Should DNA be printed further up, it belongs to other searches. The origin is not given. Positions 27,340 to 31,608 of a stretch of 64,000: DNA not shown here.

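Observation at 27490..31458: Single 1322-aa polypeptide fusing a processive GT2 synthase, a Wzx/MOP-like flippase domain and a GT4 transferase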

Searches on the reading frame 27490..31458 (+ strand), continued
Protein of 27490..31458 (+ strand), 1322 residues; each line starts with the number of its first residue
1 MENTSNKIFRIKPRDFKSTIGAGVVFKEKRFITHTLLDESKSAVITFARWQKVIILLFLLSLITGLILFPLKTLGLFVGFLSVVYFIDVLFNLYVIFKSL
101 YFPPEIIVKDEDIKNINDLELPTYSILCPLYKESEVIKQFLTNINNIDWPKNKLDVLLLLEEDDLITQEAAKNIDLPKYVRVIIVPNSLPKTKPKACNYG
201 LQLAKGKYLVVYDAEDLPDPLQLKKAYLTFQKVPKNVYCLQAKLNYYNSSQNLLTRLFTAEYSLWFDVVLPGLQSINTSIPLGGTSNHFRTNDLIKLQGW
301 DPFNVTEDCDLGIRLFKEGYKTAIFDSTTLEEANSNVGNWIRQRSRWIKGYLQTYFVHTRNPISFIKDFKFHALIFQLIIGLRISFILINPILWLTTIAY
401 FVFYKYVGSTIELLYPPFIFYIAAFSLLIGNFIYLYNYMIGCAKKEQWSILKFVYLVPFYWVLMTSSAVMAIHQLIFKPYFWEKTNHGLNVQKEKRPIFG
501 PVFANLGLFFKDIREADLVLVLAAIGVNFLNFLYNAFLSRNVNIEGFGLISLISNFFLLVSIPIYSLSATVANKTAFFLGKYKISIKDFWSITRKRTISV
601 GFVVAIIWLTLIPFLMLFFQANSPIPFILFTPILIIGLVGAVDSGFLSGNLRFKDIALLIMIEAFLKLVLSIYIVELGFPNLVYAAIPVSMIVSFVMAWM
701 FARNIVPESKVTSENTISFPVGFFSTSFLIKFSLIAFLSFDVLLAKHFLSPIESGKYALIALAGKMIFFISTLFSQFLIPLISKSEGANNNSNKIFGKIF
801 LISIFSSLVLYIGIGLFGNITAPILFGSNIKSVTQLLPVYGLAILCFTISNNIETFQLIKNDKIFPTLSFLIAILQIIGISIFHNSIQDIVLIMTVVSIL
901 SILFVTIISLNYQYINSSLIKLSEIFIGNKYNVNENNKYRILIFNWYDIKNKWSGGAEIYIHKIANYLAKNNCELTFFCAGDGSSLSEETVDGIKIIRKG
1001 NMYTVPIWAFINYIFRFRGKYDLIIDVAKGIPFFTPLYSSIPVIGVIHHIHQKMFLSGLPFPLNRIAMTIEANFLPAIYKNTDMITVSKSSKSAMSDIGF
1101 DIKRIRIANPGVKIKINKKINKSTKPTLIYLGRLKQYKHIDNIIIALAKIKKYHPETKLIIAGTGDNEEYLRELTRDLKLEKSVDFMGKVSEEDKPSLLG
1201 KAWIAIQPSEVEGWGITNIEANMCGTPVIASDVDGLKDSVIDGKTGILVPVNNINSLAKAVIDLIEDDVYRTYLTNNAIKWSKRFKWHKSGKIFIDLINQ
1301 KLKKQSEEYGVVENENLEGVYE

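Call 7: find_homologous_proteins(query=window:27490-31455:+)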
Query window:27490-31455:+ (1322 aa): 3746 proteins with E <= 0.001 among 8000 candidates; the best 120 are listed.
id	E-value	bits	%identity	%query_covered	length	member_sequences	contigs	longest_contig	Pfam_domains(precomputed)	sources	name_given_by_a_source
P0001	0.0e+0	2935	100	100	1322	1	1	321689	PF13632.13,PF13641.13,PF00534.27,PF13439.13,PF00535.33,PF20706.4,PF13692.13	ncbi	-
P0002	0.0e+0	1525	52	98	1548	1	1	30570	PF13632.13,PF13506.14,PF13641.13,PF00534.27,PF13579.13,PF13439.13,PF00535.33,PF20706.4,PF13692.13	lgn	-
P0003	0.0e+0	1499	52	100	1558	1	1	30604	PF13632.13,PF13641.13,PF00534.27,PF13524.13,PF13439.13,PF00535.33,PF20706.4,PF13692.13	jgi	jgi:glycosyltransferase XagB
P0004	0.0e+0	1498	51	98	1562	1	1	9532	PF13632.13,PF10111.15,PF13641.13,PF00534.27,PF13579.13,PF13439.13,PF00535.33,PF20706.4,PF13692.13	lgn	-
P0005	0.0e+0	1484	51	98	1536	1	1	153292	PF13632.13,PF10111.15,PF13506.14,PF13641.13,PF00534.27,PF13579.13,PF13439.13,PF00535.33,PF20706.4,PF13692.13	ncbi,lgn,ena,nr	ncbi:glycosyltransferase [Candidatus Beckwithbacteria bacterium]|nr:glycosyltransferase [Candidatus 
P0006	0.0e+0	1483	51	98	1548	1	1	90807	PF13632.13,PF10111.15,PF13506.14,PF13641.13,PF00534.27,PF13579.13,PF13439.13,PF00535.33,PF20706.4,PF13692.13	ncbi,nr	ncbi:MAG: glycosyltransferase [Candidatus Curtissbacteria bacterium]|nr:glycosyltransferase [Candida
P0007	0.0e+0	1474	50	99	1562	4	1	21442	PF13632.13,PF01943.23,PF13506.14,PF13641.13,PF00534.27,PF13579.13,PF13439.13,PF00535.33,PF20706.4,PF13692.13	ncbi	-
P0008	0.0e+0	1474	51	99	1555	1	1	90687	PF13632.13,PF13641.13,PF00534.27,PF13439.13,PF00535.33,PF20706.4,PF13692.13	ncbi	-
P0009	0.0e+0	1465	49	98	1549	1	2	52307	PF13632.13,PF01943.23,PF10111.15,PF13641.13,PF00534.27,PF13579.13,PF13439.13,PF13440.12,PF00535.33,PF20706.4,PF13692.13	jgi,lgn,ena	-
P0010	0.0e+0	1465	51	98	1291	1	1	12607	PF13632.13,PF13506.14,PF13641.13,PF00534.27,PF13579.13,PF13439.13,PF00535.33,PF20706.4,PF13692.13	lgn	-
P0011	0.0e+0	1460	51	97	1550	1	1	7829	PF13632.13,PF10111.15,PF13506.14,PF13641.13,PF00534.27,PF13439.13,PF00535.33,PF20706.4,PF13692.13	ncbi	-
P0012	0.0e+0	1459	51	98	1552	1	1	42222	PF13632.13,PF10111.15,PF13506.14,PF13641.13,PF00534.27,PF13439.13,PF00535.33,PF20706.4,PF13692.13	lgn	-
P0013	0.0e+0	1459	51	97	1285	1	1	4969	PF13632.13,PF01943.23,PF13641.13,PF00534.27,PF13579.13,PF13439.13,PF00535.33,PF20706.4,PF13692.13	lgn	-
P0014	0.0e+0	1458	50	98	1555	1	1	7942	PF13632.13,PF01943.23,PF10111.15,PF13506.14,PF13641.13,PF00534.27,PF13579.13,PF13439.13,PF00535.33,PF20706.4,PF13692.13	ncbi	-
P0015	0.0e+0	1454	50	98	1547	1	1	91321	PF13632.13,PF13506.14,PF13641.13,PF00534.27,PF13579.13,PF13439.13,PF00535.33,PF20706.4,PF13692.13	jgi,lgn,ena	-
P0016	0.0e+0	1454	50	97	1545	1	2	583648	PF13632.13,PF10111.15,PF13506.14,PF13641.13,PF00534.27,PF13579.13,PF13439.13,PF00535.33,PF20706.4,PF13692.13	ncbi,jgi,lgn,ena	-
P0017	0.0e+0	1452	50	98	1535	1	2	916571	PF13632.13,PF13506.14,PF13641.13,PF00534.27,PF13579.13,PF13439.13,PF00535.33,PF20706.4,PF13692.13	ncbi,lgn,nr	ncbi:glycosyltransferase [Candidatus Woesebacteria bacterium]|nr:glycosyltransferase [Candidatus Woe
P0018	0.0e+0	1451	49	99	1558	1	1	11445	PF13632.13,PF13641.13,PF00534.27,PF13579.13,PF13439.13,PF00535.33,PF20706.4,PF13692.13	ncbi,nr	ncbi:glycosyltransferase [Candidatus Microgenomates bacterium]|nr:glycosyltransferase [Candidatus Mi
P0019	0.0e+0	1448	50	98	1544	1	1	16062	PF13632.13,PF10111.15,PF13506.14,PF13641.13,PF00534.27,PF13579.13,PF13439.13,PF00535.33,PF20706.4,PF13692.13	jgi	-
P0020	0.0e+0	1447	49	98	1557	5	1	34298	PF13632.13,PF10111.15,PF13641.13,PF00534.27,PF13579.13,PF13439.13,PF00535.33,PF20706.4,PF13692.13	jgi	-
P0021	0.0e+0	1447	51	99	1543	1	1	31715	PF13632.13,PF13506.14,PF13641.13,PF00534.27,PF13579.13,PF13439.13,PF00535.33,PF20706.4,PF13692.13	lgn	-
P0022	0.0e+0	1446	49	98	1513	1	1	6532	PF13632.13,PF13506.14,PF13641.13,PF00534.27,PF13579.13,PF13439.13,PF00535.33,PF20706.4,PF13692.13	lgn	-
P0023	0.0e+0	1445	50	98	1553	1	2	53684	PF13632.13,PF10111.15,PF13506.14,PF13641.13,PF00534.27,PF13579.13,PF13439.13,PF00535.33,PF20706.4,PF13692.13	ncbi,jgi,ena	-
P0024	0.0e+0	1445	49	97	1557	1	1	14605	PF13632.13,PF10111.15,PF13506.14,PF13641.13,PF00534.27,PF13579.13,PF13439.13,PF00535.33,PF20706.4,PF13692.13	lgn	-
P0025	0.0e+0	1444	48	98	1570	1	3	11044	PF13632.13,PF01943.23,PF13506.14,PF13641.13,PF00534.27,PF13579.13,PF13439.13,PF00535.33,PF20706.4,PF13692.13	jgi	-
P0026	0.0e+0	1442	49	99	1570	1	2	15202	PF13632.13,PF10111.15,PF13641.13,PF00534.27,PF13579.13,PF13439.13,PF00535.33,PF20706.4,PF13692.13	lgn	-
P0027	0.0e+0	1442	50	97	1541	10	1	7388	PF13632.13,PF10111.15,PF13506.14,PF13641.13,PF00534.27,PF13579.13,PF13439.13,PF00535.33,PF20706.4,PF13692.13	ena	-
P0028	0.0e+0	1441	50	98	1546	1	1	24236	PF13632.13,PF13506.14,PF13641.13,PF00534.27,PF13579.13,PF13439.13,PF00535.33,PF20706.4,PF13692.13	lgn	-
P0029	0.0e+0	1441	50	98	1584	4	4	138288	PF13632.13,PF13506.14,PF13641.13,PF00534.27,PF13579.13,PF13439.13,PF00535.33,PF20706.4,PF13692.13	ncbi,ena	-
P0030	0.0e+0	1440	50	99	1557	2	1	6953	PF13632.13,PF01943.23,PF13641.13,PF00534.27,PF13579.13,PF13439.13,PF00535.33,PF20706.4,PF13692.13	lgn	-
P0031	0.0e+0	1440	50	98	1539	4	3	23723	PF13632.13,PF10111.15,PF13506.14,PF13641.13,PF00534.27,PF13579.13,PF13439.13,PF00535.33,PF20706.4,PF13692.13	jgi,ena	-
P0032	0.0e+0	1439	50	98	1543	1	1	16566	PF13632.13,PF13641.13,PF00534.27,PF13439.13,PF00535.33,PF20706.4,PF13692.13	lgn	-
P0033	0.0e+0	1439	48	98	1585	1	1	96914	PF13632.13,PF01943.23,PF10111.15,PF13641.13,PF00534.27,PF13579.13,PF13524.13,PF13439.13,PF00535.33,PF20706.4,PF13692.13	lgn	-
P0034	0.0e+0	1438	49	98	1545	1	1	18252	PF13632.13,PF13506.14,PF13641.13,PF00534.27,PF13579.13,PF13439.13,PF00535.33,PF20706.4,PF13692.13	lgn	-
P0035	0.0e+0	1438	50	98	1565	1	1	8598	PF13632.13,PF01943.23,PF10111.15,PF13641.13,PF00534.27,PF13439.13,PF00535.33,PF20706.4,PF13692.13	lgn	-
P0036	0.0e+0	1438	50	98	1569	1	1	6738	PF13632.13,PF10111.15,PF13506.14,PF13641.13,PF00534.27,PF13579.13,PF13439.13,PF00535.33,PF20706.4,PF13692.13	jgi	-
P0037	0.0e+0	1437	50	98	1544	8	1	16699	PF13632.13,PF13506.14,PF13641.13,PF00534.27,PF13579.13,PF13439.13,PF00535.33,PF20706.4,PF13692.13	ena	-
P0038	0.0e+0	1436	49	99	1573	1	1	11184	PF13632.13,PF10111.15,PF13641.13,PF00534.27,PF13579.13,PF13439.13,PF00535.33,PF20706.4,PF13692.13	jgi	-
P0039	0.0e+0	1435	49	99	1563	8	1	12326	PF13632.13,PF01943.23,PF13506.14,PF13641.13,PF00534.27,PF13579.13,PF13439.13,PF00535.33,PF20706.4,PF13692.13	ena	-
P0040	0.0e+0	1434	48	99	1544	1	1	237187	PF13632.13,PF13641.13,PF00534.27,PF13579.13,PF13439.13,PF00535.33,PF20706.4,PF13692.13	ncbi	-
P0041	0.0e+0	1433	49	98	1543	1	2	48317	PF13632.13,PF10111.15,PF13506.14,PF13641.13,PF00534.27,PF13579.13,PF13524.13,PF13439.13,PF00535.33,PF20706.4,PF13692.13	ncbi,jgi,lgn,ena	-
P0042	0.0e+0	1432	50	99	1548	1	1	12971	PF13632.13,PF10111.15,PF13506.14,PF13641.13,PF00534.27,PF13439.13,PF00535.33,PF20706.4,PF13692.13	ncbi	-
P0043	0.0e+0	1432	49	98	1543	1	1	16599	PF13632.13,PF13506.14,PF13641.13,PF00534.27,PF13579.13,PF13439.13,PF00535.33,PF20706.4,PF13692.13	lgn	-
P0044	0.0e+0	1429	49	98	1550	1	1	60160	PF13632.13,PF13506.14,PF13641.13,PF00534.27,PF13579.13,PF13439.13,PF00535.33,PF20706.4,PF13692.13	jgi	jgi:glycosyltransferase XagB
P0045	0.0e+0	1428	50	98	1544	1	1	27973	PF13632.13,PF10111.15,PF13506.14,PF13641.13,PF00534.27,PF13579.13,PF13439.13,PF00535.33,PF20706.4,PF13692.13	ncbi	-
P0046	0.0e+0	1428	50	97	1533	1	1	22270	PF13632.13,PF10111.15,PF13506.14,PF13641.13,PF00534.27,PF13579.13,PF13439.13,PF13440.12,PF00535.33,PF20706.4,PF13692.13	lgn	-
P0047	0.0e+0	1428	48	99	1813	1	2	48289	PF13632.13,PF13641.13,PF00534.27,PF13579.13,PF13439.13,PF00535.33,PF20706.4,PF13692.13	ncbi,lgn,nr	ncbi:MAG: glycosyltransferase [Bacteroidetes bacterium]|nr:glycosyltransferase [Bacteroidota bacteri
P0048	0.0e+0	1427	50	98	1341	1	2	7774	PF13632.13,PF13641.13,PF00534.27,PF13579.13,PF13439.13,PF00535.33,PF20706.4,PF13692.13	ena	-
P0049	0.0e+0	1427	49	96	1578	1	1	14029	PF13632.13,PF10111.15,PF13506.14,PF13641.13,PF00534.27,PF13439.13,PF00535.33,PF20706.4,PF13692.13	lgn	-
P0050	0.0e+0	1426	49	98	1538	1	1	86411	PF13632.13,PF10111.15,PF13506.14,PF13641.13,PF00534.27,PF13579.13,PF13524.13,PF13439.13,PF00535.33,PF20706.4,PF13692.13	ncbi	-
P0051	0.0e+0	1426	49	99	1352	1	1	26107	PF13632.13,PF13641.13,PF00534.27,PF13579.13,PF13439.13,PF00535.33,PF20706.4,PF13692.13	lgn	-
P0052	0.0e+0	1425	48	98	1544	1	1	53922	PF13632.13,PF13641.13,PF00534.27,PF13579.13,PF13524.13,PF13439.13,PF00535.33,PF20706.4,PF13692.13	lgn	-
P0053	0.0e+0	1425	51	97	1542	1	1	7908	PF13632.13,PF01943.23,PF10111.15,PF13506.14,PF13641.13,PF00534.27,PF13579.13,PF13439.13,PF00535.33,PF20706.4,PF13692.13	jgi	-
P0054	0.0e+0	1425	49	98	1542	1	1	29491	PF13632.13,PF13641.13,PF00534.27,PF13579.13,PF13439.13,PF00535.33,PF20706.4,PF13692.13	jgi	jgi:cellulose synthase/poly-beta-1,6-N-acetylglucosamine synthase-like glycosyltransferase/glycosylt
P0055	0.0e+0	1425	47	99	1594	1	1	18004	PF13632.13,PF01943.23,PF13506.14,PF13641.13,PF00534.27,PF13579.13,PF13524.13,PF13439.13,PF00535.33,PF20706.4,PF13692.13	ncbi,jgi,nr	ncbi:glycosyltransferase [Candidatus Microgenomates bacterium]|nr:MAG: glycosyltransferase [Candidat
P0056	0.0e+0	1425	50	98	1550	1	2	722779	PF13632.13,PF10111.15,PF13506.14,PF13641.13,PF00534.27,PF13579.13,PF13439.13,PF00535.33,PF20706.4,PF13692.13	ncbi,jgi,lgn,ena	-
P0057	0.0e+0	1425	49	98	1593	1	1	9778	PF13632.13,PF10111.15,PF13506.14,PF13641.13,PF00534.27,PF13579.13,PF13439.13,PF00535.33,PF20706.4,PF13692.13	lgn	-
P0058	0.0e+0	1422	49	98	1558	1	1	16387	PF13632.13,PF01943.23,PF13641.13,PF00534.27,PF13579.13,PF13439.13,PF00535.33,PF20706.4,PF13692.13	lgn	-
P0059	0.0e+0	1421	48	98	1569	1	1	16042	PF13632.13,PF10111.15,PF13506.14,PF13641.13,PF00534.27,PF13579.13,PF13439.13,PF00535.33,PF20706.4,PF13692.13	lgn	-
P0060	0.0e+0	1420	50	99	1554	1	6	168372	PF13632.13,PF10111.15,PF13641.13,PF00534.27,PF13579.13,PF13439.13,PF00535.33,PF20706.4,PF13692.13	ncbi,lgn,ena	ncbi:MAG: glycosyltransferase [Patescibacteria group bacterium]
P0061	0.0e+0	1419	49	99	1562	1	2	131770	PF13632.13,PF13641.13,PF00534.27,PF13439.13,PF00535.33,PF20706.4,PF13692.13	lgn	-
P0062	0.0e+0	1419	49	98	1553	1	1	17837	PF13632.13,PF10111.15,PF13506.14,PF13641.13,PF00534.27,PF13579.13,PF13524.13,PF13439.13,PF00535.33,PF20706.4,PF13692.13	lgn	-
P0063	0.0e+0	1419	49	98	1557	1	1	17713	PF13632.13,PF01943.23,PF10111.15,PF13506.14,PF13641.13,PF00534.27,PF13579.13,PF13439.13,PF00535.33,PF20706.4,PF13692.13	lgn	-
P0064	0.0e+0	1418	50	98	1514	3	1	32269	PF13632.13,PF10111.15,PF13506.14,PF13641.13,PF00534.27,PF13579.13,PF13524.13,PF13439.13,PF00535.33,PF20706.4,PF13692.13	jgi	-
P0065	0.0e+0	1418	48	99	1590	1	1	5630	PF13632.13,PF10111.15,PF13506.14,PF13641.13,PF00534.27,PF13579.13,PF13439.13,PF00535.33,PF20706.4,PF13692.13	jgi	jgi:cellulose synthase/poly-beta-1,6-N-acetylglucosamine synthase-like glycosyltransferase/glycosylt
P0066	0.0e+0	1418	49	99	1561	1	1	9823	PF13632.13,PF10111.15,PF13641.13,PF00534.27,PF13579.13,PF13524.13,PF13439.13,PF00535.33,PF20706.4,PF13692.13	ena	-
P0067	0.0e+0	1417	49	98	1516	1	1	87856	PF13632.13,PF10111.15,PF13641.13,PF00534.27,PF13579.13,PF13439.13,PF00535.33,PF20706.4,PF13692.13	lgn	-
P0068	0.0e+0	1416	49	97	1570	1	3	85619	PF13632.13,PF13506.14,PF13641.13,PF00534.27,PF13579.13,PF13439.13,PF00535.33,PF13692.13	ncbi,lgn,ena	-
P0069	0.0e+0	1416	48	98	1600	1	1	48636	PF13632.13,PF13506.14,PF13641.13,PF00534.27,PF13579.13,PF13524.13,PF13439.13,PF00535.33,PF20706.4,PF13692.13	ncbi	-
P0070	0.0e+0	1415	50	98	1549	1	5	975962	PF13632.13,PF01943.23,PF13506.14,PF13641.13,PF00534.27,PF13439.13,PF00535.33,PF20706.4,PF13692.13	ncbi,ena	-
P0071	0.0e+0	1414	48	98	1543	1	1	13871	PF13632.13,PF10111.15,PF13506.14,PF13641.13,PF00534.27,PF13579.13,PF13439.13,PF00535.33,PF20706.4,PF13692.13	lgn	-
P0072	0.0e+0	1414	48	99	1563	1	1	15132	PF13632.13,PF13641.13,PF00534.27,PF13579.13,PF13524.13,PF13439.13,PF00535.33,PF20706.4,PF13692.13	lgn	-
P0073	0.0e+0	1414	48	98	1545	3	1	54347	PF13632.13,PF13641.13,PF00534.27,PF13579.13,PF13439.13,PF00535.33,PF20706.4,PF13692.13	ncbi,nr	ncbi:glycosyltransferase [Patescibacteria group bacterium]|nr:glycosyltransferase [Patescibacteria g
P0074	0.0e+0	1413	49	98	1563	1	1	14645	PF13632.13,PF13641.13,PF00534.27,PF13579.13,PF13439.13,PF00535.33,PF20706.4,PF13692.13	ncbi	-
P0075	0.0e+0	1413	48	99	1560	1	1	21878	PF13632.13,PF10111.15,PF13506.14,PF13641.13,PF00534.27,PF13579.13,PF13439.13,PF00535.33,PF20706.4,PF13692.13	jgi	-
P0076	0.0e+0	1413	49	98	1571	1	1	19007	PF13632.13,PF13641.13,PF00534.27,PF13579.13,PF13439.13,PF00535.33,PF20706.4,PF13692.13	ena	-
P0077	0.0e+0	1412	49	98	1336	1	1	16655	PF13632.13,PF13641.13,PF00534.27,PF13579.13,PF13439.13,PF00535.33,PF20706.4,PF13692.13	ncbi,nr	ncbi:glycosyltransferase [Candidatus Amesbacteria bacterium]|nr:glycosyltransferase [Candidatus Ames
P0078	0.0e+0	1412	49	99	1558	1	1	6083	PF13632.13,PF10111.15,PF13506.14,PF13641.13,PF00534.27,PF13579.13,PF13439.13,PF00535.33,PF20706.4,PF13692.13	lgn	-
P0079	0.0e+0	1411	50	98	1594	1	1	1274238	PF13632.13,PF13641.13,PF00534.27,PF13579.13,PF13439.13,PF00535.33,PF20706.4,PF13692.13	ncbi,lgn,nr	ncbi:glycosyltransferase [Candidatus Woesebacteria bacterium]|nr:MAG: glycosyltransferase [Candidatu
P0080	0.0e+0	1410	48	99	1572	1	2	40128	PF13632.13,PF10111.15,PF13506.14,PF13641.13,PF00534.27,PF13579.13,PF13439.13,PF00535.33,PF20706.4,PF13692.13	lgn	-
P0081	0.0e+0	1410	45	59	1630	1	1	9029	PF13632.13,PF13506.14,PF13641.13,PF00534.27,PF13439.13,PF00535.33,PF20706.4,PF13692.13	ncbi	ncbi:glycosyltransferase [Patescibacteria group bacterium]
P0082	0.0e+0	1410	49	98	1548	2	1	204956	PF13632.13,PF10111.15,PF13641.13,PF00534.27,PF13439.13,PF00535.33,PF20706.4,PF13692.13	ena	-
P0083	0.0e+0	1409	50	98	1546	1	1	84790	PF13632.13,PF13641.13,PF00534.27,PF13439.13,PF13440.12,PF00535.33,PF20706.4,PF13692.13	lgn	-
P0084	0.0e+0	1409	47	99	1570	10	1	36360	PF13632.13,PF13506.14,PF13641.13,PF00534.27,PF13579.13,PF13439.13,PF00535.33,PF20706.4,PF13692.13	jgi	-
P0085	0.0e+0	1408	48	99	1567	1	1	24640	PF13632.13,PF10111.15,PF13641.13,PF00534.27,PF13579.13,PF13439.13,PF00535.33,PF20706.4,PF13692.13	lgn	-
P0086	0.0e+0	1408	48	98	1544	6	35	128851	PF13632.13,PF13641.13,PF00534.27,PF13579.13,PF13439.13,PF00535.33,PF20706.4,PF13692.13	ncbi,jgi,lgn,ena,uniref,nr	ncbi:hypothetical protein A2962_03145 [Candidatus Woesebacteria bacterium RIFCSPLOWO2_01_FULL_39_61]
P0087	0.0e+0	1408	49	98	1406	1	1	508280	PF13632.13,PF13641.13,PF00534.27,PF13579.13,PF13439.13,PF00535.33,PF20706.4,PF13692.13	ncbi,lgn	-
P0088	0.0e+0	1408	49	97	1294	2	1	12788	PF13632.13,PF13641.13,PF00534.27,PF13579.13,PF13439.13,PF00535.33,PF20706.4,PF13692.13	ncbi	-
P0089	0.0e+0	1408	50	98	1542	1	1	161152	PF13632.13,PF13506.14,PF13641.13,PF00534.27,PF13579.13,PF13524.13,PF13439.13,PF00535.33,PF20706.4,PF13692.13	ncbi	-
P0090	0.0e+0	1407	48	98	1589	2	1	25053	PF13632.13,PF13641.13,PF00534.27,PF13579.13,PF13439.13,PF00535.33,PF20706.4,PF13692.13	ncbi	-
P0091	0.0e+0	1406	49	98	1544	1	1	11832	PF13632.13,PF10111.15,PF13506.14,PF13641.13,PF00534.27,PF13579.13,PF13524.13,PF13439.13,PF00535.33,PF20706.4,PF13692.13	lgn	-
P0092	0.0e+0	1404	48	98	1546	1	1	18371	PF13632.13,PF10111.15,PF13506.14,PF13641.13,PF00534.27,PF13579.13,PF13524.13,PF13439.13,PF00535.33,PF20706.4,PF13692.13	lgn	-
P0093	0.0e+0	1403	48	99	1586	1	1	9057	PF13632.13,PF13506.14,PF13641.13,PF00534.27,PF13579.13,PF13439.13,PF00535.33,PF20706.4,PF13692.13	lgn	-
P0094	0.0e+0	1403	48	99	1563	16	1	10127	PF13632.13,PF13506.14,PF13641.13,PF00534.27,PF13579.13,PF13524.13,PF13439.13,PF00535.33,PF20706.4,PF13692.13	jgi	-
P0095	0.0e+0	1403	48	98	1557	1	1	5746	PF13632.13,PF01943.23,PF13641.13,PF00534.27,PF13579.13,PF13439.13,PF00535.33,PF20706.4,PF13692.13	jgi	jgi:cellulose synthase/poly-beta-1,6-N-acetylglucosamine synthase-like glycosyltransferase/glycosylt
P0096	0.0e+0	1400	48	98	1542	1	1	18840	PF13632.13,PF10111.15,PF13506.14,PF13641.13,PF00534.27,PF13439.13,PF00535.33,PF20706.4,PF13692.13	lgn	-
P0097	0.0e+0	1400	49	98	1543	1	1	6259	PF13632.13,PF10111.15,PF13506.14,PF13641.13,PF00534.27,PF13439.13,PF00535.33,PF20706.4,PF13692.13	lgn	-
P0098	0.0e+0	1399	49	97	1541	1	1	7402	PF13632.13,PF10111.15,PF13506.14,PF13641.13,PF00534.27,PF13579.13,PF13524.13,PF13439.13,PF00535.33,PF20706.4,PF13692.13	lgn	-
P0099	0.0e+0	1399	49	97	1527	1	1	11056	PF13632.13,PF13506.14,PF13641.13,PF00534.27,PF13579.13,PF13524.13,PF13439.13,PF00535.33,PF20706.4,PF13692.13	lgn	-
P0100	0.0e+0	1397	48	98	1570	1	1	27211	PF13632.13,PF10111.15,PF13506.14,PF13641.13,PF00534.27,PF13579.13,PF13439.13,PF00535.33,PF20706.4,PF13692.13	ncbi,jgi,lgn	-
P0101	0.0e+0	1397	50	98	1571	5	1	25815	PF13632.13,PF01943.23,PF13641.13,PF00534.27,PF13579.13,PF13439.13,PF00535.33,PF20706.4,PF13692.13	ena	-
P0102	0.0e+0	1397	50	97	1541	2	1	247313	PF13632.13,PF13506.14,PF13641.13,PF00534.27,PF13579.13,PF13439.13,PF00535.33,PF20706.4,PF13692.13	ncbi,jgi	jgi:cellulose synthase/poly-beta-1,6-N-acetylglucosamine synthase-like glycosyltransferase/glycosylt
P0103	0.0e+0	1396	47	99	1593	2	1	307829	PF13632.13,PF13641.13,PF00534.27,PF13579.13,PF13439.13,PF00535.33,PF20706.4,PF13692.13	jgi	-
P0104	0.0e+0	1396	49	98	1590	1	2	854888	PF13632.13,PF13506.14,PF13641.13,PF00534.27,PF13439.13,PF00535.33,PF20706.4,PF13692.13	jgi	-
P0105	0.0e+0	1396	48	98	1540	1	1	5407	PF13632.13,PF10111.15,PF13641.13,PF00534.27,PF13579.13,PF13524.13,PF13439.13,PF00535.33,PF20706.4,PF13692.13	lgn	-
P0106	0.0e+0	1396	48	98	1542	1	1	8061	PF13632.13,PF13641.13,PF00534.27,PF13579.13,PF13524.13,PF13439.13,PF00535.33,PF20706.4,PF13692.13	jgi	jgi:glycosyltransferase involved in cell wall biosynthesis/cellulose synthase/poly-beta-1,6-N-acetyl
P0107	0.0e+0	1396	48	97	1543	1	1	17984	PF13632.13,PF10111.15,PF13506.14,PF13641.13,PF00534.27,PF13579.13,PF13439.13,PF00535.33,PF20706.4,PF13692.13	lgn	-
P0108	0.0e+0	1395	48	98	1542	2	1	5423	PF13632.13,PF13641.13,PF00534.27,PF13579.13,PF13439.13,PF00535.33,PF20706.4,PF13692.13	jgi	-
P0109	0.0e+0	1393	49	99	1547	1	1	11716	PF13632.13,PF13641.13,PF00534.27,PF13579.13,PF13439.13,PF00535.33,PF20706.4,PF13692.13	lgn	-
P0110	0.0e+0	1393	48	98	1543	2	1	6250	PF13632.13,PF13506.14,PF13641.13,PF00534.27,PF13579.13,PF13439.13,PF00535.33,PF20706.4,PF13692.13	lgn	-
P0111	0.0e+0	1392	49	98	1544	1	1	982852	PF13632.13,PF13506.14,PF13641.13,PF00534.27,PF13579.13,PF13524.13,PF13439.13,PF00535.33,PF20706.4,PF13692.13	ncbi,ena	-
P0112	0.0e+0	1392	48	98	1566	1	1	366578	PF13632.13,PF01943.23,PF13506.14,PF13641.13,PF00534.27,PF13579.13,PF13524.13,PF13439.13,PF00535.33,PF20706.4,PF13692.13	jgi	-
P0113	0.0e+0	1392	48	98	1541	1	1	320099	PF13632.13,PF13641.13,PF00534.27,PF13579.13,PF13439.13,PF00535.33,PF20706.4,PF13692.13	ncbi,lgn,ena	-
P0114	0.0e+0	1392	49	98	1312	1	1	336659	PF13632.13,PF13641.13,PF00534.27,PF13579.13,PF13439.13,PF00535.33,PF20706.4,PF13692.13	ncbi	ncbi:MAG: glycosyltransferase [Candidatus Shapirobacteria bacterium]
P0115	0.0e+0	1391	48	98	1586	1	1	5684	PF13632.13,PF10111.15,PF13506.14,PF13641.13,PF00534.27,PF13579.13,PF13439.13,PF00535.33,PF20706.4,PF13692.13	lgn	-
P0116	0.0e+0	1391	47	98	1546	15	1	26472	PF13632.13,PF13641.13,PF00534.27,PF13579.13,PF13439.13,PF00535.33,PF20706.4,PF13692.13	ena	-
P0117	0.0e+0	1391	48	98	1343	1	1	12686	PF13632.13,PF13641.13,PF00534.27,PF13579.13,PF13439.13,PF00535.33,PF20706.4,PF13692.13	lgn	-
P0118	0.0e+0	1391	48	99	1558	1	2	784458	PF13632.13,PF13506.14,PF13641.13,PF00534.27,PF13579.13,PF13439.13,PF00535.33,PF20706.4,PF13692.13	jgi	jgi:cellulose synthase/poly-beta-1,6-N-acetylglucosamine synthase-like glycosyltransferase/glycosylt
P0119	0.0e+0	1391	49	98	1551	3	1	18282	PF13632.13,PF10111.15,PF13641.13,PF00534.27,PF13439.13,PF00535.33,PF20706.4,PF13692.13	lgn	-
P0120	0.0e+0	1389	49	98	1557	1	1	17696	PF13632.13,PF13641.13,PF00534.27,PF13579.13,PF13439.13,PF00535.33,PF20706.4,PF13692.13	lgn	-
